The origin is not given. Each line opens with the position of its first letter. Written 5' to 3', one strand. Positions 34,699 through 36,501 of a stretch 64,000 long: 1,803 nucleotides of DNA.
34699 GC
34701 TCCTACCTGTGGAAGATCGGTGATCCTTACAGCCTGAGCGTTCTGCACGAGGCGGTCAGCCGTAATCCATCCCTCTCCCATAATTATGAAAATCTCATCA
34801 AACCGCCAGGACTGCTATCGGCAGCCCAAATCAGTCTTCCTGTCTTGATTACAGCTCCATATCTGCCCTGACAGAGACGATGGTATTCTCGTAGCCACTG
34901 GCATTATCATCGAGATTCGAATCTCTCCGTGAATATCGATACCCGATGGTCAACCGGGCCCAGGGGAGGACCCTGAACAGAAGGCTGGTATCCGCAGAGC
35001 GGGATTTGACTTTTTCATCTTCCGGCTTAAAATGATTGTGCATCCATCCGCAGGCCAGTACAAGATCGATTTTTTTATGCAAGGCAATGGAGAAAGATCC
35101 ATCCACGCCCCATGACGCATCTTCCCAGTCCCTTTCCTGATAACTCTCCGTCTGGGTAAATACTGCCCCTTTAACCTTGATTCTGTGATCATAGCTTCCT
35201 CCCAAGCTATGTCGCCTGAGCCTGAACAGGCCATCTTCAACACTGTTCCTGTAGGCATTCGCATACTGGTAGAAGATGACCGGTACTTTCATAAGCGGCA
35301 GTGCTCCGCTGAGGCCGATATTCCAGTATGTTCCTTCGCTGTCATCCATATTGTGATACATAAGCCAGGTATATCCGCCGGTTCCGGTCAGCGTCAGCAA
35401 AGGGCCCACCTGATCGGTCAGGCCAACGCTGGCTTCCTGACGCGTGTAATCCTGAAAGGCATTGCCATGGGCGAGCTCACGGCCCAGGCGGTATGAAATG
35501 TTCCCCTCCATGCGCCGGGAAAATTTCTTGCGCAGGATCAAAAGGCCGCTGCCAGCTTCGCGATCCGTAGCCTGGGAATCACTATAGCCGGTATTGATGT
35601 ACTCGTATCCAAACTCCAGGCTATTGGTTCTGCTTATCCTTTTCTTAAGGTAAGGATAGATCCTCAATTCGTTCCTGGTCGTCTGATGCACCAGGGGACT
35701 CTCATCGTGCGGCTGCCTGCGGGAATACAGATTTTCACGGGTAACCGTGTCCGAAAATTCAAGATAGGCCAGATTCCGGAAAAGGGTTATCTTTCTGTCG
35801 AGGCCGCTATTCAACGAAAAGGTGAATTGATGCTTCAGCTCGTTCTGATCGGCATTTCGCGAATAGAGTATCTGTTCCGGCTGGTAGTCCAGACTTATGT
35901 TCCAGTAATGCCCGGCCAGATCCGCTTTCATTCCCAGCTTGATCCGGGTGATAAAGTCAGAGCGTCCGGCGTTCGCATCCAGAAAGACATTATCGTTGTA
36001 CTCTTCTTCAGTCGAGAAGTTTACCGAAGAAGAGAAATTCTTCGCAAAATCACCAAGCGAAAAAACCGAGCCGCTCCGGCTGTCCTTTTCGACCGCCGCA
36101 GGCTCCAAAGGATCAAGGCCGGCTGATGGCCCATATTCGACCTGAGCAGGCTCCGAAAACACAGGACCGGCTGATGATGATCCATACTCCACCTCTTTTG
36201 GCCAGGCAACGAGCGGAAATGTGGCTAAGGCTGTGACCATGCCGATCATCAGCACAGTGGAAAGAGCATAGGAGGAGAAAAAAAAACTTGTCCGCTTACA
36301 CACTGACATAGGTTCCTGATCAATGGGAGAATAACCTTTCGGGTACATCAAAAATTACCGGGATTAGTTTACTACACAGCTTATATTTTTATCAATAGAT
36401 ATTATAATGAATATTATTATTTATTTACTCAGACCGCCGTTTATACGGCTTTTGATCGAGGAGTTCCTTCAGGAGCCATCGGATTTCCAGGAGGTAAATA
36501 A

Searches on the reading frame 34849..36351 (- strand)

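Call 25: search_protein_families(library=pfam, proteins=[window:34849-36351:-], max_evalue=0.0001)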
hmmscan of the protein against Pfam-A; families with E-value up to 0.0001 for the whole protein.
window:34849-36351:- (500 aa): 0 families

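Call 37: search_protein_families(library=pfam, proteins=[window:34849-36351:-], max_evalue=1)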
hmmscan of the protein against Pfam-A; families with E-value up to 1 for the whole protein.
window:34849-36351:- (500 aa): 2 families
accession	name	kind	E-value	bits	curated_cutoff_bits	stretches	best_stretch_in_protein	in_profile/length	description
PF10082.15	BBP2_2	-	0.00017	21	23.7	0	111-207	18-113/378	Putative beta-barrel porin 2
PF07051.17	OCIA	-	0.26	11.8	25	1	15-43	13-41/87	Ovarian carcinoma immunoreactive antigen (OCIA)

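Call 67: search_protein_families(library=ncbifam, proteins=[window:34849-36351:-], max_evalue=0.00001)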
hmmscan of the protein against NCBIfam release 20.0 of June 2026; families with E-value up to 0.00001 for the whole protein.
window:34849-36351:- (500 aa): 1 family
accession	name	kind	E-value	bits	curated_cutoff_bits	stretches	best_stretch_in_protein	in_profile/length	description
TIGR03016.1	pepcterm_hypo_1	hypoth_equivalog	5.6e-29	101.4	90.85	1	111-347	9-240/477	TIGR03016 family PEP-CTERM system-associated outer membrane protein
